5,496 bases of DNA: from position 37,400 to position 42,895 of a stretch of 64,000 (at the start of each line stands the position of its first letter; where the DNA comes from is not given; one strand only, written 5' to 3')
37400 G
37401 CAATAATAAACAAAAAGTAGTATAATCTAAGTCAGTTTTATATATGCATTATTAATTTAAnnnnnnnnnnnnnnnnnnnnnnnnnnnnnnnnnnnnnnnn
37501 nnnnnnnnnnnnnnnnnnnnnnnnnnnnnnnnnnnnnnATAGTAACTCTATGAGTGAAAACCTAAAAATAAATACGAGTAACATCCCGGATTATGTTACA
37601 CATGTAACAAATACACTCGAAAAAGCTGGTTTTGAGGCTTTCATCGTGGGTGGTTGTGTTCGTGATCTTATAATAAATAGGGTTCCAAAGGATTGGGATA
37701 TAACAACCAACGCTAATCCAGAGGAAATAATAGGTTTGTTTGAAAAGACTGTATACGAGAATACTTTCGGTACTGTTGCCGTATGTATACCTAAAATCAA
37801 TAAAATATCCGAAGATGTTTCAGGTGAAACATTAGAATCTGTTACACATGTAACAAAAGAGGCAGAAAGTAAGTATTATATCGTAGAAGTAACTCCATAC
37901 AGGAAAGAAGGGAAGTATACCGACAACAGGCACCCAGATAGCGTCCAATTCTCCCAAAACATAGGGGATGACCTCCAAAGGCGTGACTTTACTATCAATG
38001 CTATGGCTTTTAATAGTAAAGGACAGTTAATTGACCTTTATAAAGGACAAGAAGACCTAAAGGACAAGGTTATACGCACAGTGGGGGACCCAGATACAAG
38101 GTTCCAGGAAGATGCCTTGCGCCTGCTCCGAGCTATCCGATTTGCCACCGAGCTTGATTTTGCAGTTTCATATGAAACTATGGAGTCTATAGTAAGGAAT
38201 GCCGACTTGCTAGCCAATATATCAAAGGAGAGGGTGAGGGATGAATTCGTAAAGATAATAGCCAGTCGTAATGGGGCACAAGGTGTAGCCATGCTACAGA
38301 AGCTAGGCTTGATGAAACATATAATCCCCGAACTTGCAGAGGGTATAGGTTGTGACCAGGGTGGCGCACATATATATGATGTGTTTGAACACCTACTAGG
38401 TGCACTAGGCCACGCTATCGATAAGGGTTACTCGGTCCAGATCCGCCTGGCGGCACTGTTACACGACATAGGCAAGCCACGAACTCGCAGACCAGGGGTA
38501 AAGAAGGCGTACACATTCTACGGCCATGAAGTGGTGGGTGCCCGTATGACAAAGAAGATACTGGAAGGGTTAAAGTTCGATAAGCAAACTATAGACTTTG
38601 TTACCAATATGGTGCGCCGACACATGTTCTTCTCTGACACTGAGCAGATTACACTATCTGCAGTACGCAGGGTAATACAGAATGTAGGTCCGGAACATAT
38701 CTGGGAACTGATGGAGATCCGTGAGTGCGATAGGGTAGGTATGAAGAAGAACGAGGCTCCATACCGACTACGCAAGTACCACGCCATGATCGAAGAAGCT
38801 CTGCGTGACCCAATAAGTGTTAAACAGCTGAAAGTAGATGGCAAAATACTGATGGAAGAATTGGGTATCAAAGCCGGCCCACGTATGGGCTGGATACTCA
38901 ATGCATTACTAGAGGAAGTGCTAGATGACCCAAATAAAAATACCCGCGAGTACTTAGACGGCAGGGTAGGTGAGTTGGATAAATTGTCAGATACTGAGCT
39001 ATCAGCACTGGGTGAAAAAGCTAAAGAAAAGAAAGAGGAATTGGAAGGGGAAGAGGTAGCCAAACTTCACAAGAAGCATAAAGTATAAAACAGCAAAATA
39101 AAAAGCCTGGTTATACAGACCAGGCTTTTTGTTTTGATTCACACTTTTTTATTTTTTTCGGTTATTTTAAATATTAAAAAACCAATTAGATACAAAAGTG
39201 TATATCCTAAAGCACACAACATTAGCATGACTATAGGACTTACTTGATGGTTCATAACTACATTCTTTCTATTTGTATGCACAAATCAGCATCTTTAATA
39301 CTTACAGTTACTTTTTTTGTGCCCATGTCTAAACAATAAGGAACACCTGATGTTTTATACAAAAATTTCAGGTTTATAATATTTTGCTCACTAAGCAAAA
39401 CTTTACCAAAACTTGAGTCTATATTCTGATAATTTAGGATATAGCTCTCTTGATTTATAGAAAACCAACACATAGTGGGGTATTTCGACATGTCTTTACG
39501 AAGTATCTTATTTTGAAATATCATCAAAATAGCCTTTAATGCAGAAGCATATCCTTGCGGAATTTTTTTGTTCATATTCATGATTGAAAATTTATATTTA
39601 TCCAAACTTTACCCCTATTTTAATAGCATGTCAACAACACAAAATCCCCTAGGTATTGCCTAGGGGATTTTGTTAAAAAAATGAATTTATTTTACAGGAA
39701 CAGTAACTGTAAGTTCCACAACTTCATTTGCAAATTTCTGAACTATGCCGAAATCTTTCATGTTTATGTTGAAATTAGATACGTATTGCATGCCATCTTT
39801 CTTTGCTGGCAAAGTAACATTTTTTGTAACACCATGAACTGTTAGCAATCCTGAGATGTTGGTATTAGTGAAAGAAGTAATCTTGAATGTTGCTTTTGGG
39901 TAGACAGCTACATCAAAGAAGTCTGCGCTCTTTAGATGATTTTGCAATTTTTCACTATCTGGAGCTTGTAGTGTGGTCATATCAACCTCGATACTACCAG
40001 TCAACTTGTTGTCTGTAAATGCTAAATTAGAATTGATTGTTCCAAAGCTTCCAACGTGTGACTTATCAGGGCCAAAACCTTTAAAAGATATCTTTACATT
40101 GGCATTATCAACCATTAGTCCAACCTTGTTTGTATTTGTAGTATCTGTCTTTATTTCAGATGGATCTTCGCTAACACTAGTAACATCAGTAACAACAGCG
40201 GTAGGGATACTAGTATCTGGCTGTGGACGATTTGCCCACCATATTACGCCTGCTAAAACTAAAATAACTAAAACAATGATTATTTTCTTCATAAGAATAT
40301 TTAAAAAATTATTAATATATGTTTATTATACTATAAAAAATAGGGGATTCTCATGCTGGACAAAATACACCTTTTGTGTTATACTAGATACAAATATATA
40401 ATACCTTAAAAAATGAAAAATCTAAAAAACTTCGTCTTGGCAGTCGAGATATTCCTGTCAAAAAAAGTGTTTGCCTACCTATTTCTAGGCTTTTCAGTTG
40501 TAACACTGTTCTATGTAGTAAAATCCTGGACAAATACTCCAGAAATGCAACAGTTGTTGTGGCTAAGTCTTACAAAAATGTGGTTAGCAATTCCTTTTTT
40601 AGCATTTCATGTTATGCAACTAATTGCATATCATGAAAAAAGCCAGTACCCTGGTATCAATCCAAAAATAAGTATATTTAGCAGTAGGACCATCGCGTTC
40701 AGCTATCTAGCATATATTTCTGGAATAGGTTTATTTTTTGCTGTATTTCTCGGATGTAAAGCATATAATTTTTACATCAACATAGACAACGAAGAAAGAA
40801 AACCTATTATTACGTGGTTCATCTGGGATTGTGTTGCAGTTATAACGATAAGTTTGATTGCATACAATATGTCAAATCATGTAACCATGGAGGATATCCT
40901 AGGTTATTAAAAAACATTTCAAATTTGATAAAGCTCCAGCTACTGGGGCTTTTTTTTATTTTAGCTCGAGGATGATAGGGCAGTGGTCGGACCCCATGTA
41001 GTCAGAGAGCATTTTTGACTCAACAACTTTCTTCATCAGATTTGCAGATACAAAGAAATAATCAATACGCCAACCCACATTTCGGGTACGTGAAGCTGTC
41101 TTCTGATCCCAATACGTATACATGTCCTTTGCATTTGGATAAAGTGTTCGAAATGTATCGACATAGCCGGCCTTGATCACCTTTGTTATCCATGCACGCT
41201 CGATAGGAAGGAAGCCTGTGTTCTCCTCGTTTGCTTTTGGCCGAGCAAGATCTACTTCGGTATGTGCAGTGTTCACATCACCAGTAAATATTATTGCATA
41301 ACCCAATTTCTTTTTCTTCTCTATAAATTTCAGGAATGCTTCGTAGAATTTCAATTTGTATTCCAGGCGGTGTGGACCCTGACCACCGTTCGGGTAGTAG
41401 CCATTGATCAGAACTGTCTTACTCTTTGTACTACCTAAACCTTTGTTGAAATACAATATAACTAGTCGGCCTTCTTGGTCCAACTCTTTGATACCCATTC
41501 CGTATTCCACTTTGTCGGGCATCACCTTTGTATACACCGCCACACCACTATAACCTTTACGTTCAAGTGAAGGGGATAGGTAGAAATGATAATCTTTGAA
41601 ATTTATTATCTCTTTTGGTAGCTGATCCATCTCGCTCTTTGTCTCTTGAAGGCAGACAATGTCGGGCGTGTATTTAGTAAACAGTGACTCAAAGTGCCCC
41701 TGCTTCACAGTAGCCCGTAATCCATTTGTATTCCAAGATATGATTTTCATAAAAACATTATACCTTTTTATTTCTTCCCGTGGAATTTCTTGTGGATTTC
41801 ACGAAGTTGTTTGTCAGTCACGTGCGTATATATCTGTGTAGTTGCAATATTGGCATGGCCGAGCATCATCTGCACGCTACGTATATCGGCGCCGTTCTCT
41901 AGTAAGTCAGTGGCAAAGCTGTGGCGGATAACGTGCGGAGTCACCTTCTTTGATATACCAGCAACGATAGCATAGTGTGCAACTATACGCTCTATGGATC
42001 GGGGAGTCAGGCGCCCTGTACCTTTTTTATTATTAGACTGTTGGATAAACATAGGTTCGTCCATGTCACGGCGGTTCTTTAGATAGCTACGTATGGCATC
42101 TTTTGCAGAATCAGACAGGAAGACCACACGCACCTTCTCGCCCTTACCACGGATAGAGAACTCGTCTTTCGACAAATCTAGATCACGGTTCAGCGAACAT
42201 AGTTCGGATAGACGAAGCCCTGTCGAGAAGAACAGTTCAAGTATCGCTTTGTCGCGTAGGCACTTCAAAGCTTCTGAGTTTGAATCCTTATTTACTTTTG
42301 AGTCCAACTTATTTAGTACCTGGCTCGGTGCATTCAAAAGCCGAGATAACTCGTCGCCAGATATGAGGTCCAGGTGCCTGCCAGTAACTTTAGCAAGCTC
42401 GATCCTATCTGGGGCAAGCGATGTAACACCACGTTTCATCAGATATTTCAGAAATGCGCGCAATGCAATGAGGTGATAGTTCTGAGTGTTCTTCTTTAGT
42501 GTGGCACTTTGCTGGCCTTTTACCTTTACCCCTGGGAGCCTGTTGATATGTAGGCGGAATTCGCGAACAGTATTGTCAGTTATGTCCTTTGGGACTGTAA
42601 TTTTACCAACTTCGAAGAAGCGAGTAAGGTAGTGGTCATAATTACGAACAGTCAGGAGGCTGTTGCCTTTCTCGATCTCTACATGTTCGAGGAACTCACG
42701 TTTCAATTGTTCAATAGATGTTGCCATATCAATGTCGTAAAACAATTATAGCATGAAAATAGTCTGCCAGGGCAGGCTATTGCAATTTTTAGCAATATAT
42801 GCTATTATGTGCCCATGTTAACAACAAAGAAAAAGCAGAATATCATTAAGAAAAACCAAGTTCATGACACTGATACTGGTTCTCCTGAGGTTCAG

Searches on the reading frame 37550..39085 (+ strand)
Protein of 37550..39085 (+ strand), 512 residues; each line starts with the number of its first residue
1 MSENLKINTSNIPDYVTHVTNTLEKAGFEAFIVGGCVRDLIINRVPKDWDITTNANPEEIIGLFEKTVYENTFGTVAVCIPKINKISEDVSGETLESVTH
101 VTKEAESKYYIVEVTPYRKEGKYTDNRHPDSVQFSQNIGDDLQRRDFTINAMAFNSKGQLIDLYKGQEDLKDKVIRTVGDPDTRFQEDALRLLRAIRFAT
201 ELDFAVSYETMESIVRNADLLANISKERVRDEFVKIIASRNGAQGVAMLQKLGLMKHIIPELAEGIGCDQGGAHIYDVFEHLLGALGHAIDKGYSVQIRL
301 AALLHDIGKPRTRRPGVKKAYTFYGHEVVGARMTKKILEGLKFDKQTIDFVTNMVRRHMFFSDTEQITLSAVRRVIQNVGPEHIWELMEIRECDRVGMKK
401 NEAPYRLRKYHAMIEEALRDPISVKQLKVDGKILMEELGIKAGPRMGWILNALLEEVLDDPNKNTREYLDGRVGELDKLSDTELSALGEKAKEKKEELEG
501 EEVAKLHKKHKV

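Call 23: search_protein_families(library=pfam, proteins=[window:37550-39085:+], max_evalue=0.00001)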
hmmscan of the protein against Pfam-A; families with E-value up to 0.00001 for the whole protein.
window:37550-39085:+ (512 aa): 4 families
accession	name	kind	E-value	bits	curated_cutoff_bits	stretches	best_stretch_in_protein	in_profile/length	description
PF01743.26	PolyA_pol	-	1.6e-33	116.1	23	1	30-176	1-126/126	Poly A polymerase head domain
PF12627.12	PolyA_pol_RNAbd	-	2e-19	69.5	22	1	203-264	1-62/64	Probable RNA and SrmB- binding site of polymerase A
PF01966.28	HD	-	8.1e-12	45.9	22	1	278-371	1-104/116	HD domain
PF13735.12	tRNA_NucTran2_2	-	2.9e-10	40.7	27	1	334-469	24-145/149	tRNA nucleotidyltransferase domain 2 putative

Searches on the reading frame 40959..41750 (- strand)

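Call 24: search_protein_families(library=pfam, proteins=[window:40959-41750:-], max_evalue=0.00001)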
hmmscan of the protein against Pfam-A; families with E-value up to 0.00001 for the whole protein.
window:40959-41750:- (264 aa): 1 family
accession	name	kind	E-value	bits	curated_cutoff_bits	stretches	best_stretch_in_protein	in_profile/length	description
PF03372.29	Exo_endo_phos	-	5.7e-28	98.6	24.5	1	4-256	1-225/225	Endonuclease/Exonuclease/phosphatase family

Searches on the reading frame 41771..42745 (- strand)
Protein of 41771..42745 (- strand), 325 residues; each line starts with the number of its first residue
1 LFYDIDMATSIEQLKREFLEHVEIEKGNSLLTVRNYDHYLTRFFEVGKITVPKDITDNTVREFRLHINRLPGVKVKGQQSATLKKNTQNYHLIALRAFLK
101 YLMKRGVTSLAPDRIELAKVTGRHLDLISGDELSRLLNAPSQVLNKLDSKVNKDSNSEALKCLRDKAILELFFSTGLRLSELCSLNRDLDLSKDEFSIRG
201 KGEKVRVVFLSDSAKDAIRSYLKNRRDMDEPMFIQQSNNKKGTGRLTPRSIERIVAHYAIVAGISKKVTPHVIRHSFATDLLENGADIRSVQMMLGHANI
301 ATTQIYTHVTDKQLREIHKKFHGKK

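Call 24: search_protein_families(library=pfam, proteins=[window:41771-42745:-], max_evalue=0.00001)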
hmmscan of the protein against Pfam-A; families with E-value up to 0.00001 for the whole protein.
window:41771-42745:- (325 aa): 2 families
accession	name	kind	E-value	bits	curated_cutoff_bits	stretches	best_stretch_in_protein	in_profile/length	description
PF00589.27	Phage_integrase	-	1.5e-39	135.9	27.1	1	161-312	20-171/172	Phage integrase family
PF02899.23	Phage_int_SAM_1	-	6.3e-09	36.4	22.3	1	17-106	3-83/83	Phage integrase, N-terminal SAM-like domain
